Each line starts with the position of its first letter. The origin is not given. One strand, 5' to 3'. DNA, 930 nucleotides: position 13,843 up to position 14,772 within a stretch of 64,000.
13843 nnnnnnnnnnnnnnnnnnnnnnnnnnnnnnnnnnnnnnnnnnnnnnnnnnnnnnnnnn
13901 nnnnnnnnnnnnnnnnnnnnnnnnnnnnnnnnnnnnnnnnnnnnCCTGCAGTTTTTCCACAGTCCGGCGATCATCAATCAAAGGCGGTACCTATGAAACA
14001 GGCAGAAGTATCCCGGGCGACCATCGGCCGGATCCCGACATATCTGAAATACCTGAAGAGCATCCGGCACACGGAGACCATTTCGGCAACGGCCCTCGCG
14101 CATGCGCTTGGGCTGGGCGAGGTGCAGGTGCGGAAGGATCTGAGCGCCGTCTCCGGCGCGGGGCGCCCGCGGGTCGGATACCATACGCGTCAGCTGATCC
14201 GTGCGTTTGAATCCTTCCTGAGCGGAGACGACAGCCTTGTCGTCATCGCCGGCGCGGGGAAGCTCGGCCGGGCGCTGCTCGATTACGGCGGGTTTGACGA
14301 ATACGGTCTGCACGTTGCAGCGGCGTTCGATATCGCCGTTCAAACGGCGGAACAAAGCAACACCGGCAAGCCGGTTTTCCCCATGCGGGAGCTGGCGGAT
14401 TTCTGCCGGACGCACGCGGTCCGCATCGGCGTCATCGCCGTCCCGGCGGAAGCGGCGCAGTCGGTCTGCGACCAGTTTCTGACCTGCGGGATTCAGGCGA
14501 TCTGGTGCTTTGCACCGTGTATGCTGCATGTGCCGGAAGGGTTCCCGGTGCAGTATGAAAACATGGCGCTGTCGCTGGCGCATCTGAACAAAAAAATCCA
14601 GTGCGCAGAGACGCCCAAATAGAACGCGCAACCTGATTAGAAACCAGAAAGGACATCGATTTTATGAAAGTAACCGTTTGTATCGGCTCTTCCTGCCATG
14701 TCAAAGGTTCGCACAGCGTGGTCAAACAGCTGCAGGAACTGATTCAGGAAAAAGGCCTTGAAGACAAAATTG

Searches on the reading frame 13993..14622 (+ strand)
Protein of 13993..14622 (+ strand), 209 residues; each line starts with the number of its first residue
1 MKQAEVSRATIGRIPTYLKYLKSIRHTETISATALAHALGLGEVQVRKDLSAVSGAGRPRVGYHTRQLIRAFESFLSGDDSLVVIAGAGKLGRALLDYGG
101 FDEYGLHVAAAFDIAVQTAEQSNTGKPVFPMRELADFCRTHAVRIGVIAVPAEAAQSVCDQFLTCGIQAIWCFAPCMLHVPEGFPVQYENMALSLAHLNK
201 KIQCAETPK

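Call 5: search_protein_families(library=pfam, proteins=[window:13993-14622:+], max_evalue=0.01)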
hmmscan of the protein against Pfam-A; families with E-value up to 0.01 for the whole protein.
window:13993-14622:+ (209 aa): 2 families
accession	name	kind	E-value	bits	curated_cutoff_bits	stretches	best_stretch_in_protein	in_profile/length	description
PF02629.25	CoA_binding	-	2e-15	57.8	22.3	1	82-175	5-96/97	CoA binding domain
PF06971.19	Put_DNA-bind_N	-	1.6e-14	54.1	27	1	5-51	1-49/49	Putative DNA-binding protein N-terminus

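Call 7: search_protein_families(library=ncbifam, proteins=[window:13993-14622:+], max_evalue=0.001)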
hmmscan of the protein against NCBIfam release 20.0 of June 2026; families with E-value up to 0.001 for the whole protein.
window:13993-14622:+ (209 aa): 9 families
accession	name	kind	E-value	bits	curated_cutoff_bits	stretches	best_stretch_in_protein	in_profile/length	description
NF003994.0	PRK05472.2-3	equivalog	1.3e-66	224.1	130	1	2-206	5-212/217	redox-sensing transcriptional repressor Rex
NF003995.0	PRK05472.2-4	subfamily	3.7e-49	167.1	126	1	2-202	2-205/213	redox-sensing transcriptional repressor Rex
NF003996.0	PRK05472.2-5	equivalog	2e-48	165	138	1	6-204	2-201/209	redox-sensing transcriptional repressor Rex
NF003992.0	PRK05472.2-1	equivalog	2.4e-47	161.2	226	1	3-196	18-214/249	redox-sensing transcriptional repressor Rex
NF003993.0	PRK05472.2-2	equivalog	2.2e-42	145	217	1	1-204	1-207/212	redox-sensing transcriptional repressor Rex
NF003990.0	PRK05472.1-4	equivalog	3.7e-41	141.1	233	1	2-203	3-207/214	redox-sensing transcriptional repressor Rex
NF003989.0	PRK05472.1-3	equivalog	3.6e-35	121.7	177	1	1-196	3-201/215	redox-sensing transcriptional repressor Rex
NF003988.0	PRK05472.1-1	equivalog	6.6e-27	94.9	321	1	3-195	4-201/214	redox-sensing transcriptional repressor Rex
NF003991.0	PRK05472.1-5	equivalog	1.8e-22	80.3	198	1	3-196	4-200/211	redox-sensing transcriptional repressor Rex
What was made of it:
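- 13993..14622 (+): Rex redox-sensing repressor; possible regulator, link not shown. Call 7: NF003994 224 bits, above the 130 cut-off.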
